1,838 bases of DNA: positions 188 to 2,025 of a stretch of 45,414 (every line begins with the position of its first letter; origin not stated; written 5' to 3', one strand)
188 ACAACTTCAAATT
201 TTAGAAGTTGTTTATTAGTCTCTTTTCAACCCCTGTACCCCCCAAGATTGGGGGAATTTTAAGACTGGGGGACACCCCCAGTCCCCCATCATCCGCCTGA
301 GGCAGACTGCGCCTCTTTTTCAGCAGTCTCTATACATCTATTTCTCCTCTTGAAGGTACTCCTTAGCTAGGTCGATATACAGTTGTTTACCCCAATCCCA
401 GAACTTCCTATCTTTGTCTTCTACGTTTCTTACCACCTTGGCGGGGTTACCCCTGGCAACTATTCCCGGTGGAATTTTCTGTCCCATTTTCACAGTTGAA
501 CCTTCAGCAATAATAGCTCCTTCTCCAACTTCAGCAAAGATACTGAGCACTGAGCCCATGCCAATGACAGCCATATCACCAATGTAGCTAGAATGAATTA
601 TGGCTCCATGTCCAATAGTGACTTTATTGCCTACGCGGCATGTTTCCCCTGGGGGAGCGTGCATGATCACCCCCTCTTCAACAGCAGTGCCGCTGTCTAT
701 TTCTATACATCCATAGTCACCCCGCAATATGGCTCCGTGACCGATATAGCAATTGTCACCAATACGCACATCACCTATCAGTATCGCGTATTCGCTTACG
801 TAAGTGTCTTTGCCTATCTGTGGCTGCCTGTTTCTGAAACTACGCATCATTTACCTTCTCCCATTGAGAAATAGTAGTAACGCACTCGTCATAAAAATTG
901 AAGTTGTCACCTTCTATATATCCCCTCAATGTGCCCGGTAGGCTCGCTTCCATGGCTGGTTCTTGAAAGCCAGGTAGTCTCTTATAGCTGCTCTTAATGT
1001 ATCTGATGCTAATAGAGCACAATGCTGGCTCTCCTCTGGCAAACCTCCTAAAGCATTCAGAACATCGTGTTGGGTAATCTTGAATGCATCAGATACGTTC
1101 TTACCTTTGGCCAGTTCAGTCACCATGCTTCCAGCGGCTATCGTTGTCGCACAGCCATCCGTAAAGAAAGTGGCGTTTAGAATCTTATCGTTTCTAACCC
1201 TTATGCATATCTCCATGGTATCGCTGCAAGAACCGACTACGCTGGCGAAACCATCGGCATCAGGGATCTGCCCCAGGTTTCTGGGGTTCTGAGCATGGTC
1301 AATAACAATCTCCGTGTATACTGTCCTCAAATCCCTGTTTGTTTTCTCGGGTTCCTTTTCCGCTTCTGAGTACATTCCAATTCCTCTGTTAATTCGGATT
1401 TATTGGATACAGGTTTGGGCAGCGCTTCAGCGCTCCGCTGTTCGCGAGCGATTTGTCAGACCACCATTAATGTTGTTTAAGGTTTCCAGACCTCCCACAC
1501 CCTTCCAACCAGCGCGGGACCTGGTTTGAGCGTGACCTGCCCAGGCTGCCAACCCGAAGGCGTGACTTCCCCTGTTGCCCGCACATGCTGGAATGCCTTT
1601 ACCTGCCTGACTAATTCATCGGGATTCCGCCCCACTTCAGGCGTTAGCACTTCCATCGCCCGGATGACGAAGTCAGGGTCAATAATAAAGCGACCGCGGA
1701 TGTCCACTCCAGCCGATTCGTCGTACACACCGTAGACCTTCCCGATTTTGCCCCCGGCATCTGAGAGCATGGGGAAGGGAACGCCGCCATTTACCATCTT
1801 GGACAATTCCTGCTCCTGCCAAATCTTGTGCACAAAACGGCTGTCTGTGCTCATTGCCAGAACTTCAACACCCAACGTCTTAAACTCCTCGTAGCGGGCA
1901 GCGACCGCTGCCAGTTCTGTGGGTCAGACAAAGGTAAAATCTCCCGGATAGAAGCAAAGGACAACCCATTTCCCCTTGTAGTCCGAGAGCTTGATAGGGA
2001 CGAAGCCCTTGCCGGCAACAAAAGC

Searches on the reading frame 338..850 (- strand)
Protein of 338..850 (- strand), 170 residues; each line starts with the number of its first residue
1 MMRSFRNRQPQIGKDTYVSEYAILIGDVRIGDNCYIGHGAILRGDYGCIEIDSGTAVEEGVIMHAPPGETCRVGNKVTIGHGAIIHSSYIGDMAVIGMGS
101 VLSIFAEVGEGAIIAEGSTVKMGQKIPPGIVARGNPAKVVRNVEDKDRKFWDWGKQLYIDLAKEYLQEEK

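Call 73: search_protein_families(library=pfam, proteins=[window:338-850:-])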
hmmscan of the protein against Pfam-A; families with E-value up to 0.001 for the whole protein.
window:338-850:- (170 aa): 3 families
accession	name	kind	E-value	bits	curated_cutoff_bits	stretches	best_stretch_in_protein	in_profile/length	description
PF00132.30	Hexapep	-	9.2e-17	60.4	27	3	10-44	2-36/36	Bacterial transferase hexapeptide (six repeats)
PF25084.1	LbH_EIF2B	-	3.2e-09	37.2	54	1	51-129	24-102/105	EIF2B subunit epsilon LbH domain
PF14602.12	Hexapep_2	-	0.00059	19.9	27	0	72-102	3-32/34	Hexapeptide repeat of succinyl-transferase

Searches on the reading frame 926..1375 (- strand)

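Call 73: search_protein_families(library=pfam, proteins=[window:926-1375:-])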
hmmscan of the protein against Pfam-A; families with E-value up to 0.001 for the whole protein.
window:926-1375:- (149 aa): 1 family
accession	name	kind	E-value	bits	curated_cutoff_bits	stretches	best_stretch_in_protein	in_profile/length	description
PF01592.21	NifU_N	-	1.6e-32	112.7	22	1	20-136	2-122/127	NifU-like N terminal domain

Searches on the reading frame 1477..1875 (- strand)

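Call 73: search_protein_families(library=pfam, proteins=[window:1477-1875:-])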
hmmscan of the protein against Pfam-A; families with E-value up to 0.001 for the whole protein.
window:1477-1875:- (132 aa): 3 families
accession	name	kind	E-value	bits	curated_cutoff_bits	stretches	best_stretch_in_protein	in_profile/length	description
PF00578.27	AhpC-TSA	-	4e-14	53.1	26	1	2-73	59-123/124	AhpC/TSA family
PF10417.14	1-cysPrx_C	-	7.6e-08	32.6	21.1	1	94-120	1-31/41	C-terminal domain of 1-Cys peroxiredoxin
PF08534.16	Redoxin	-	1.3e-05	25.4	26.6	1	2-80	62-137/148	Redoxin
